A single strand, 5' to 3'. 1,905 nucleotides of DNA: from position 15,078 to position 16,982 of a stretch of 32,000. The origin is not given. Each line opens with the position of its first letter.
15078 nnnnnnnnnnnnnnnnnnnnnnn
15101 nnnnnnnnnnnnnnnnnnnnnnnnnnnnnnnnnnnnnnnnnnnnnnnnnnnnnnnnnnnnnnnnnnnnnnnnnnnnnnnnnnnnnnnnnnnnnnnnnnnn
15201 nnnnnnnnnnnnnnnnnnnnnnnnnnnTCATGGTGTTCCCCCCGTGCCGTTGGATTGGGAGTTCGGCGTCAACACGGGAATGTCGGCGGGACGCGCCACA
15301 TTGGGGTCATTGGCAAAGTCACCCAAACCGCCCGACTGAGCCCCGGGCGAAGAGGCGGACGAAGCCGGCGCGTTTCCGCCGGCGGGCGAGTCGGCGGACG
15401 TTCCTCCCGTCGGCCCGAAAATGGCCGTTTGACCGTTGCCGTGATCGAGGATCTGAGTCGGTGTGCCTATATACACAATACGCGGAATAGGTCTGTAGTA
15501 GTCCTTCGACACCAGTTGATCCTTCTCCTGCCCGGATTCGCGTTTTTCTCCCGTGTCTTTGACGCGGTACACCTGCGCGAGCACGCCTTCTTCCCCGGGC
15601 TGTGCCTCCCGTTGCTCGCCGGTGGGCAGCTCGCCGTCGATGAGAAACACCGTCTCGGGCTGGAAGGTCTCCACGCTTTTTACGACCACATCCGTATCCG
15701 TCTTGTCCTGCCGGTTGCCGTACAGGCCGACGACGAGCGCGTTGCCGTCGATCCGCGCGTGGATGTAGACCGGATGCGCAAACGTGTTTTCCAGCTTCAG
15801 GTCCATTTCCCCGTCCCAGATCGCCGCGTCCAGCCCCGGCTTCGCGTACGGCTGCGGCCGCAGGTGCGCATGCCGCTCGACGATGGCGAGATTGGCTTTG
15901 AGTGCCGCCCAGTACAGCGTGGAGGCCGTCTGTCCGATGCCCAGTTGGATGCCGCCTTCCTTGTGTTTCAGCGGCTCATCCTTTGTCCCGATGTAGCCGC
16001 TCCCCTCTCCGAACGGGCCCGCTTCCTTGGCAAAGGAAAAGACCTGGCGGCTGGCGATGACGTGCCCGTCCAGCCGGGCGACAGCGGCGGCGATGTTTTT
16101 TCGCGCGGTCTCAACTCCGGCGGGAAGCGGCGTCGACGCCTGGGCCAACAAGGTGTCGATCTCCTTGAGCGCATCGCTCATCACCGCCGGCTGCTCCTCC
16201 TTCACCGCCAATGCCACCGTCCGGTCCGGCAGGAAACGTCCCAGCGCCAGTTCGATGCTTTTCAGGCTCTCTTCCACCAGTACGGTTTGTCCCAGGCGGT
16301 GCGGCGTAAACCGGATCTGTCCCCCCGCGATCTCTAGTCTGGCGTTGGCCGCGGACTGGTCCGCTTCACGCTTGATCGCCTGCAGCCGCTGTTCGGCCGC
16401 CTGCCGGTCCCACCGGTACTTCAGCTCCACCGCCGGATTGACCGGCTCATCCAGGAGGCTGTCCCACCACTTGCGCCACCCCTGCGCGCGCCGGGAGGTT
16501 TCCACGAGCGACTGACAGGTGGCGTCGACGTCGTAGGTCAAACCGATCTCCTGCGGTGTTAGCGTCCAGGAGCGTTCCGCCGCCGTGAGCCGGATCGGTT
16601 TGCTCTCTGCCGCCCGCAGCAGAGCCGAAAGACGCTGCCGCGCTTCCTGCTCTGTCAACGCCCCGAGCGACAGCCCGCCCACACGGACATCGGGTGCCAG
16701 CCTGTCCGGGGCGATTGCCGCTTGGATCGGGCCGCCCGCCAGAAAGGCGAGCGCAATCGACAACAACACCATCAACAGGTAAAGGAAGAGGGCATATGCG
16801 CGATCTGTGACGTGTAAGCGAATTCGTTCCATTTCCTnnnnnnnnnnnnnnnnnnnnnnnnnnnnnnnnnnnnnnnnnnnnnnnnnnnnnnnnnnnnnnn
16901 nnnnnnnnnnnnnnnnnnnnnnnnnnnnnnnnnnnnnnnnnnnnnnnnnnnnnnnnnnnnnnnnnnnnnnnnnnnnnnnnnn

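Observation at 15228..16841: VanW/G5 (YoaR-like) cell-wall protein sharing an ATGA overlap with pilB, possibly with the conserved VanW cysteine replaced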

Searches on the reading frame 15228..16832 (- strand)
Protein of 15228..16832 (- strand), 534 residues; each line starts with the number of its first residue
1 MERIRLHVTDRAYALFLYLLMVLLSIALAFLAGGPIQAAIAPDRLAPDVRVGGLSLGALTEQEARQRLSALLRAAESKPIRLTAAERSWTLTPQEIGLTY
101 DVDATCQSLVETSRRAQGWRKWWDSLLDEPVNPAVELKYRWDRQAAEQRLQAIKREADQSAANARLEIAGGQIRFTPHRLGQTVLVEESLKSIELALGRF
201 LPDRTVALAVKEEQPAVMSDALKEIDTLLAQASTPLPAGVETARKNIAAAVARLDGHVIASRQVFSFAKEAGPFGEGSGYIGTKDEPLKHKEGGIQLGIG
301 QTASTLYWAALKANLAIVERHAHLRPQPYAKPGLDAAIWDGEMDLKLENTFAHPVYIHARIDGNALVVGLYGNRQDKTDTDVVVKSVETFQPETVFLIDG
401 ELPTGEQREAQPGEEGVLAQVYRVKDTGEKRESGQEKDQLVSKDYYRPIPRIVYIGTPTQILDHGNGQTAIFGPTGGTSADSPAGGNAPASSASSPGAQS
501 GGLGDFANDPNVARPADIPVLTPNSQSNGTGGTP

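Call 5: search_protein_families(library=pfam, proteins=[window:15228-16832:-], max_evalue=0.01)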
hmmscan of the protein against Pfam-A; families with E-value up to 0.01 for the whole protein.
window:15228-16832:- (534 aa): 3 families
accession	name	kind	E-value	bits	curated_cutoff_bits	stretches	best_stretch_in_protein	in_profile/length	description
PF04294.18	VanW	-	1.9e-28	99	27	1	244-371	3-130/130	VanW like protein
PF12229.13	PG_binding_4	-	2.1e-15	57.3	22.1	1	89-197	1-108/117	Putative peptidoglycan binding domain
PF07501.17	G5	-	7.2e-07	29.8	23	1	384-457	4-74/75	G5 domain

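Call 6: search_protein_families(library=ncbifam, proteins=[window:15228-16832:-], max_evalue=0.01)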
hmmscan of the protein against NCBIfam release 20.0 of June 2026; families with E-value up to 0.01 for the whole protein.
window:15228-16832:- (534 aa): 3 families
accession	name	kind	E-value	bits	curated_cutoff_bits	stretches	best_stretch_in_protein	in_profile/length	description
NF033128.2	vanW-gen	equivalog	1.5e-10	41.1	365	1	246-390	73-222/271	glycopeptide resistance accessory protein VanW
NF033123.1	vanW-G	exception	0.00026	20.8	600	1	296-393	123-225/273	glycopeptide resistance accessory protein VanW-G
NF033122.1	vanW-B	exception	0.0051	16.2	610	1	290-378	121-211/275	glycopeptide resistance accessory protein VanW-B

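Call 15: find_homologous_proteins(query=window:15228-16832:-, max_evalue=0.00001)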
Query window:15228-16832:- (534 aa): 12 proteins with E <= 0.00001 among 8000 candidates.
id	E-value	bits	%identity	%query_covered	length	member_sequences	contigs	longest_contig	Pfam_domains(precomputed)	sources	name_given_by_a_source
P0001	0.0e+0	1187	100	100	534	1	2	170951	PF04294.19,PF07501.18,PF12229.14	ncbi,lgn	-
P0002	2.5e-175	602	53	97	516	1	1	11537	PF04294.19,PF12229.14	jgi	jgi:vancomycin resistance protein YoaR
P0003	5.0e-165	568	52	96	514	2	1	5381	PF04294.19,PF07501.18,PF12229.14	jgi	jgi:vancomycin resistance protein YoaR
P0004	7.7e-164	564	50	99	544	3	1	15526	PF04294.19,PF12229.14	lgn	-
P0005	7.9e-164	564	50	96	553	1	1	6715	PF04294.19,PF12229.14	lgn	-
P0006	2.4e-161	556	49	98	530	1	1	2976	PF04294.19,PF12229.14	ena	-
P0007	1.1e-156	540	46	98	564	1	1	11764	PF04294.19,PF12229.14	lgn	-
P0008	7.7e-152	525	49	98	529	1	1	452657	PF04294.19,PF07501.18,PF12229.14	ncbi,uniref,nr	ncbi:hypothetical protein G3578_03925 [Brevibacillus sp. SYP-B805]|uniref:VanW family protein n=1 Ta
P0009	6.6e-139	482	45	97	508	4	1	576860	PF04294.19,PF12229.14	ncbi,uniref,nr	ncbi:hypothetical protein EDM56_08630 [Brevibacillus fluminis]|uniref:G5 domain-containing protein n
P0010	2.6e-137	477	47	97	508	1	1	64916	PF04294.19,PF12229.14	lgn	-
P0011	3.5e-13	67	24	58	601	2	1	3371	PF04294.19,PF12229.14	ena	-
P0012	2.0e-12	65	33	28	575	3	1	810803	PF04294.19,PF12229.14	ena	-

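Call 17: find_encoding_contigs(protein=P0001, flank=6000, max_places=3)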
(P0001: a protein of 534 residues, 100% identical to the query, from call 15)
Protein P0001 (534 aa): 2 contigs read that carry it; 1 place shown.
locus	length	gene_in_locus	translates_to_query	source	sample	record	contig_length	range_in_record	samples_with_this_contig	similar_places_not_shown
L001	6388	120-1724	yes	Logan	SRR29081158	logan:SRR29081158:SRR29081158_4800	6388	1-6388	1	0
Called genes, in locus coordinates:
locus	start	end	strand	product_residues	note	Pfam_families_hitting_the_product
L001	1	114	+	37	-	?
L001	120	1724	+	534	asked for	PF12229:PG_binding_4, PF04294:VanW, PF07501:G5 (weak)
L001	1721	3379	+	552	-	PF05157:MshEN, PF00437:T2SSE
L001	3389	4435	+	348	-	PF00437:T2SSE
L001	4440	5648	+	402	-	PF28597:T2SSF_N, PF00482:T2SSF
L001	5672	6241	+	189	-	PF07963:N_methyl (weak)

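Call 18: find_encoding_contigs(protein=P0008, flank=8000, max_places=2)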
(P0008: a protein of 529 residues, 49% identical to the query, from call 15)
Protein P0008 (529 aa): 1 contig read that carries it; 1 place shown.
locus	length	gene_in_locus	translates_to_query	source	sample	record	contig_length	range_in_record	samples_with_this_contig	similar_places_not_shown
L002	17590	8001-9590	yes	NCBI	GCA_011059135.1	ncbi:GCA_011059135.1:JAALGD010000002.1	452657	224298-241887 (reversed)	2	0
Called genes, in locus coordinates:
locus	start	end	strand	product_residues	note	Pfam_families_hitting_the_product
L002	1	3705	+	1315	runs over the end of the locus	PF00092:VWA, PF13519:VWA_2, PF19077:Big_13 (faint), PF13750:Big_3_3 (faint), PF09136:Glucodextran_B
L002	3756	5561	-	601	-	-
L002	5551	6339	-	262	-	-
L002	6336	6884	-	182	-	-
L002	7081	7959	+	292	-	-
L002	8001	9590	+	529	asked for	PF12229:PG_binding_4, PF04294:VanW, PF07501:G5 (weak)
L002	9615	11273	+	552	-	PF05157:MshEN, PF00437:T2SSE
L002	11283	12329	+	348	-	PF00437:T2SSE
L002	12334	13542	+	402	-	PF28597:T2SSF_N, PF00482:T2SSF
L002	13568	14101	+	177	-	PF07963:N_methyl (weak)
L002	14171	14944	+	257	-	PF06750:A24_N_bact, PF01478:Peptidase_A24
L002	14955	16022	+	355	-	PF11104:PilM_2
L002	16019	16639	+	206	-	-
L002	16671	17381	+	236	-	PF04350:PilO (weak)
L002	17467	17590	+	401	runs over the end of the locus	-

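Call 19: find_encoding_contigs(protein=P0009, flank=8000, max_places=2)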
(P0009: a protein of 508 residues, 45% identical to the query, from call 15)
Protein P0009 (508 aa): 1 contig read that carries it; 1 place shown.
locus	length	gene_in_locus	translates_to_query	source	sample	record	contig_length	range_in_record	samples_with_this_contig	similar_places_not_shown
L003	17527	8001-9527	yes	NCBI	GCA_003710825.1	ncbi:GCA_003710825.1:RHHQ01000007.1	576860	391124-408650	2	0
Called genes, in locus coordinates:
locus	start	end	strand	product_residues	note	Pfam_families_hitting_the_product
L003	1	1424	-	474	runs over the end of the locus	PF00392:GntR, PF00155:Aminotran_1_2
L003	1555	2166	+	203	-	PF14595:Thioredoxin_9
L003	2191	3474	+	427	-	PF03845:Spore_permease, PF00324:AA_permease, PF13520:AA_permease_2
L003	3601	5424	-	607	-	-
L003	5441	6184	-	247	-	-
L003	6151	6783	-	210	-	-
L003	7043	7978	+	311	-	-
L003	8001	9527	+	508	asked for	PF12229:PG_binding_4, PF04294:VanW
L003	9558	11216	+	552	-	PF05157:MshEN, PF00437:T2SSE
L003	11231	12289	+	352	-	PF00437:T2SSE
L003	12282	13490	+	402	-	PF28597:T2SSF_N, PF00482:T2SSF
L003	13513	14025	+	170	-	PF07963:N_methyl (weak)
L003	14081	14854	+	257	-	PF06750:A24_N_bact, PF01478:Peptidase_A24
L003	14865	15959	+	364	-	PF11104:PilM_2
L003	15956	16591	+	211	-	PF05137:PilN (faint)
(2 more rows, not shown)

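Call 21: find_related_loci(query=A2, collection=genome_contigs, flank=8000)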
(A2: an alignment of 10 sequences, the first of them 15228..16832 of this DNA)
Query A2 (534 aa) in genome_contigs; peptide patterns used: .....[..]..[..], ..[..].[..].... (x = any residue, [..] = any of these).
88 stretches matched a pattern; 5 encode a relative of the query (tblastn E <= 1e-3); 5 distinct loci.
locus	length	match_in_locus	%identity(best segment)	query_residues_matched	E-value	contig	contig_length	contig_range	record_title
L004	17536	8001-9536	49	1-525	7e-162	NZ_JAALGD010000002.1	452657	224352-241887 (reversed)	Brevibacillus sp. SYP-B805 NODE_2, whole genome shotgun sequence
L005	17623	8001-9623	48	1-523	9e-161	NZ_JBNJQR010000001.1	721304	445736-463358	Brevibacillus ginsengisoli strain KCTC 13938 NODE_1_length_721304_cov_50.948245, whole genome shotgun sequence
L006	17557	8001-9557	46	1-528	3e-147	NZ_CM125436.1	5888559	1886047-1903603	Brevibacillus fluminis strain SLAM_AEPS10 chromosome, whole genome shotgun sequence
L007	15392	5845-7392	47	1-513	9e-147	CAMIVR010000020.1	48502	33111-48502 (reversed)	MAG: uncultured Brevibacillus sp. isolate SRR12377473_bin.19_metawrap_v1.3_MAG genome assembly, contig: SRR12377473_330,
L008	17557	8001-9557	45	1-528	2e-145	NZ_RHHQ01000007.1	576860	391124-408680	Brevibacillus fluminis strain JCM 15716 contig_7, whole genome shotgun sequence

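Call 37: search_solved_structures(query=window:15228-16832:-, max_evalue=0.01, show_alignments=2)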
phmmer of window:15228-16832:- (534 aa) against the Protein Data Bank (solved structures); distinct sequences matched with E-value up to 0.01: 0.

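Call 40: search_protein_representatives(alignment_id=A2)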
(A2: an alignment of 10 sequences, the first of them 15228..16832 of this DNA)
Query: 10 sequences, 520 profile positions. Proteins with E-value up to 0.001 (for the whole library): 14469; up to 1e-10: 10265; up to 1e-30: 1737. The best 150 are listed.
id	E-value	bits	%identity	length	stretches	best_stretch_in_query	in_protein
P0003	5.6e-251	850.0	-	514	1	1-516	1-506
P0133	4.6e-244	827.2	-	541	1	1-512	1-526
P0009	1.0e-240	816.1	-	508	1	1-504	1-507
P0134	2.7e-84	300.0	-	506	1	16-492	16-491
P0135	5.0e-84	299.1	-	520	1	14-487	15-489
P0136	3.7e-83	296.3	-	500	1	43-491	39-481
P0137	1.6e-81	290.9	-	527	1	7-481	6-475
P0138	1.2e-77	278.0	-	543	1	15-508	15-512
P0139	1.0e-74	268.4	-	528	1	24-487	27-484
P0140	7.1e-72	259.0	-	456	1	13-455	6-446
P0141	1.7e-71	257.8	-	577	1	19-475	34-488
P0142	4.7e-69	249.7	-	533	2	14-468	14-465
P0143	4.9e-69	249.7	-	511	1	18-464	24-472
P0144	6.4e-69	249.3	-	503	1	15-500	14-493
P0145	3.4e-68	246.9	-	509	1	13-510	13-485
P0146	1.1e-67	245.2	-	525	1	7-507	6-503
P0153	1.1e-63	232.1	-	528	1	16-489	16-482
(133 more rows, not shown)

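Call 45: predict_structure(alignment_id=A2)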
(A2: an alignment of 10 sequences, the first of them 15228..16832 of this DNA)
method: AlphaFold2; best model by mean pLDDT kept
length: 534 residues; sequences in the alignment: 10
mean_pLDDT: 60.8   pTM: 0.40
mean pLDDT of the five models: 60.8, 60.4, 60.0, 54.9, 54.7
residues with pLDDT >= 90: 60; 70-90: 175; 50-70: 99; < 50: 200
segments of 3 or more residues with pLDDT < 50: 1-8, 165-169, 171-174, 216-226, 283-295, 324-339, 378-458, 474-534
pLDDT, mean of each block of 10 residues (from residue 1): 44 74 72 58 78 81 88 90 88 91 89 81 79 85 92 86 54 55 90 91 88 57 51 69 74 75 80 58 41 52 75 69 42 41 70 75 76 54 29 31 32 29 30 33 31 41 55 43 30 28 39 39 33 32
secondary structure, 60 per line:
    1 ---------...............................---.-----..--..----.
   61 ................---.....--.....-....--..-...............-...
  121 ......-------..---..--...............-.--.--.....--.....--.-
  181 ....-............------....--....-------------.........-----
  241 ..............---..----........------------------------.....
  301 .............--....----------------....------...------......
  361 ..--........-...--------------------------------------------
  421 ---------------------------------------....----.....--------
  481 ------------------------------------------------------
elements in order: H10-40 H61-76 E80-84 E87-91 H93-96 H102-116 H118-126 H143-157 E165-169 E172-176 E181-184 H186-197 E204-207 E210-213 E227-235 H241-254 E264-266 H267-271 H296-313 E316-319 H336-339 E346-348 E355-362 E365-372 E460-463 E468-472

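Call 46: list_cluster_members(proteins=[P0134, P0136, P0137, P0139, P0141, P0144, P0145, P0146, P0153, P0140])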
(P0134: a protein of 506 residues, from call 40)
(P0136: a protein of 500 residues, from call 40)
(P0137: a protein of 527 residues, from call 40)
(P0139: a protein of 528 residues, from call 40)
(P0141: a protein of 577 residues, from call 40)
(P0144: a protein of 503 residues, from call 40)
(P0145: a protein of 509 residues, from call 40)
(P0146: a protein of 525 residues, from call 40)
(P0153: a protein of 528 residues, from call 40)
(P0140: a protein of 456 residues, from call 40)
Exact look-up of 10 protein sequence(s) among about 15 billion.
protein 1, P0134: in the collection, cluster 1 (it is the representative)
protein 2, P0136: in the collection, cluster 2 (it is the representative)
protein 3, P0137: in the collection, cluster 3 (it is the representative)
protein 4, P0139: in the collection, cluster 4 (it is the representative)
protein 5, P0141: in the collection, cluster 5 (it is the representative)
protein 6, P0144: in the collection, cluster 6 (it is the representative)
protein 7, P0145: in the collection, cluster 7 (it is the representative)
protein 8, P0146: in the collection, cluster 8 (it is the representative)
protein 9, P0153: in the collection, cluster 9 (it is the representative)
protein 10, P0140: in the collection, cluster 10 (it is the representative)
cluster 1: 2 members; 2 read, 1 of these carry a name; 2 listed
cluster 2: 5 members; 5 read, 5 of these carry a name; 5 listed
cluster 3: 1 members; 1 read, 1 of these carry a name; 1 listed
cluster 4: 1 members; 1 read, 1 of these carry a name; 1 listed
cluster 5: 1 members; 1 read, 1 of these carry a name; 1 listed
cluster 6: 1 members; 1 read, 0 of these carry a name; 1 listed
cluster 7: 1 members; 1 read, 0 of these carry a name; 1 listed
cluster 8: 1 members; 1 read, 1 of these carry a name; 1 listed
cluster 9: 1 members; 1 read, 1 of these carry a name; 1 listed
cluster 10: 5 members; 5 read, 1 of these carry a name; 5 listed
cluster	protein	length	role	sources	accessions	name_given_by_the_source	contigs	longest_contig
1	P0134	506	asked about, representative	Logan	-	-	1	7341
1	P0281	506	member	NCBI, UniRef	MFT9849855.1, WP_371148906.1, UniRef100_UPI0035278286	VanW family protein [Aneurinibacillus sp. REN35] | VanW family protein n=1 Tax=Aneurinibacillus sp. REN35 TaxID=3237286 RepID=UPI0035278286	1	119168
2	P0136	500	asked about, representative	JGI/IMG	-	vancomycin resistance protein YoaR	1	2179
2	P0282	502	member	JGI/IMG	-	vancomycin resistance protein YoaR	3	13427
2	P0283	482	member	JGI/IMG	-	vancomycin resistance protein YoaR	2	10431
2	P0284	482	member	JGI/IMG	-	vancomycin resistance protein YoaR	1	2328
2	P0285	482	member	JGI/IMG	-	vancomycin resistance protein YoaR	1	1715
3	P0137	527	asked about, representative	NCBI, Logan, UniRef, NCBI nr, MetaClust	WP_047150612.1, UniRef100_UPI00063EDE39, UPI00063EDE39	VanW family protein [Aneurinibacillus tyrosinisolvens] | VanW family protein n=1 Tax=Aneurinibacillus tyrosinisolvens TaxID=1443435 ... | status=active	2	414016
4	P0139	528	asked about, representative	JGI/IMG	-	vancomycin resistance protein YoaR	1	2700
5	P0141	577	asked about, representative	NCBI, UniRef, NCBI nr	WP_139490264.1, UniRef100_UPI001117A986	VanW family protein [Brevibacillus dissolubilis] | VanW family protein n=1 Tax=Brevibacillus dissolubilis TaxID=1844116 RepID=UPI001117A986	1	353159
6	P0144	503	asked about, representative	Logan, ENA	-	-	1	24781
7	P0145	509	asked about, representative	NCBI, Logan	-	-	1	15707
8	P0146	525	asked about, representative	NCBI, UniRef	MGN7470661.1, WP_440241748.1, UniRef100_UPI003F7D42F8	VanW family protein [Brevibacillus sp. SAFN-007a] | VanW family protein n=1 Tax=Brevibacillus sp. SAFN-007a TaxID=3436862 RepID=UPI003F7D42F8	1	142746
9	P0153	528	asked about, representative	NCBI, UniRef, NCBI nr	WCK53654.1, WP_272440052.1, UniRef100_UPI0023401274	VanW family protein [Aneurinibacillus sp. Ricciae_BoGa-3] | VanW family protein n=1 Tax=Aneurinibacillus sp. Ricciae_BoGa-3 TaxID=3022697 ...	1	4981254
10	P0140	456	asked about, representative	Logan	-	-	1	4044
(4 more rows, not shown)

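Call 48: find_homologous_proteins(query=A4, max_evalue=1e-10)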
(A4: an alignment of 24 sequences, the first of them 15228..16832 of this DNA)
Query A4 (24 sequences) (534 aa, profile of the alignment): 12 proteins with E <= 1e-10 among 8000 candidates.
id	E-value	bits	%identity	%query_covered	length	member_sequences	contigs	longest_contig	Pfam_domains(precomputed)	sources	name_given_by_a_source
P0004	2.0e-196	672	50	99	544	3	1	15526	PF04294.19,PF12229.14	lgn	-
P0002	3.4e-196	671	53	97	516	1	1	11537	PF04294.19,PF12229.14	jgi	jgi:vancomycin resistance protein YoaR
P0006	1.0e-195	669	49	98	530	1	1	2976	PF04294.19,PF12229.14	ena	-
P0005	5.2e-195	667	50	96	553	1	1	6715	PF04294.19,PF12229.14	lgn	-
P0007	1.9e-194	665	46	98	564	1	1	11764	PF04294.19,PF12229.14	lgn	-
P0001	3.2e-191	655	100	100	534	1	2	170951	PF04294.19,PF07501.18,PF12229.14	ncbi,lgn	-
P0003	2.1e-190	652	52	96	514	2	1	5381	PF04294.19,PF07501.18,PF12229.14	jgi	jgi:vancomycin resistance protein YoaR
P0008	1.3e-188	646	49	98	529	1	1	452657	PF04294.19,PF07501.18,PF12229.14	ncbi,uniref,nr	ncbi:hypothetical protein G3578_03925 [Brevibacillus sp. SYP-B805]|uniref:VanW family protein n=1 Ta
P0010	9.4e-187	640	47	97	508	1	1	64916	PF04294.19,PF12229.14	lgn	-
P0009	8.8e-186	637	45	97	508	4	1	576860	PF04294.19,PF12229.14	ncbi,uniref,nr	ncbi:hypothetical protein EDM56_08630 [Brevibacillus fluminis]|uniref:G5 domain-containing protein n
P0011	5.8e-47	179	24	58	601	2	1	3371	PF04294.19,PF12229.14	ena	-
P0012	6.9e-36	142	33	28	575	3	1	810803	PF04294.19,PF12229.14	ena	-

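Call 51: find_related_loci(query=A5, collection=metagenome_contigs, flank=4000)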
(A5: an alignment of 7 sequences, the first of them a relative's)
Query A5 (520 aa) in metagenome_contigs; peptide patterns used: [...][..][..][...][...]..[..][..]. (x = any residue, [..] = any of these).
242 stretches matched a pattern; 25 encode a relative of the query (tblastn E <= 1e-3); 25 distinct loci.
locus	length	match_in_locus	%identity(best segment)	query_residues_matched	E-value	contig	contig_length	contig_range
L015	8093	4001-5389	34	12-491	5e-90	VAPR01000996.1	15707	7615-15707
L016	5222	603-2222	28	39-451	3e-29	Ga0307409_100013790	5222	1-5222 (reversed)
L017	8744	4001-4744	29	166-412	7e-24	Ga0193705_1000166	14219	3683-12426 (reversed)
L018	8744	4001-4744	29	166-412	6e-24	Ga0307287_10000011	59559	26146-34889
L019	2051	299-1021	30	168-408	1e-23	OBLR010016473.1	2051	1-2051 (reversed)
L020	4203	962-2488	28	39-420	4e-22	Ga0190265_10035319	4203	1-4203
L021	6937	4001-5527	29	39-420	8e-22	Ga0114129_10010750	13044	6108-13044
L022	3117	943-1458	33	241-412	1e-21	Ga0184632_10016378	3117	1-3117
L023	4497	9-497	34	258-420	3e-20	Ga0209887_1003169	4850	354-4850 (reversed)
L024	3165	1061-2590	27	47-428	2e-19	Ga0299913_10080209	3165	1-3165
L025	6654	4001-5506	31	39-413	4e-19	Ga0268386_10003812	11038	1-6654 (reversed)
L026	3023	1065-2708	28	39-460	5e-19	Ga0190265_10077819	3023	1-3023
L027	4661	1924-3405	27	47-413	1e-18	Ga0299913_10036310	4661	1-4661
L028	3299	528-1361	26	137-413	1e-18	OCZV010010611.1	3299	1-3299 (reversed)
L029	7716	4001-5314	31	35-349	2e-18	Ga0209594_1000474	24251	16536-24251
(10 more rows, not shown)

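Call 66: search_protein_families(library=pfam, proteins=[L002:7081-7959:+], max_evalue=0.01)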
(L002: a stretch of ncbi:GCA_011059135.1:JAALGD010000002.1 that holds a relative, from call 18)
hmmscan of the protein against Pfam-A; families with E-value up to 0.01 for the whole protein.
L002:7081-7959:+ (292 aa): 0 families
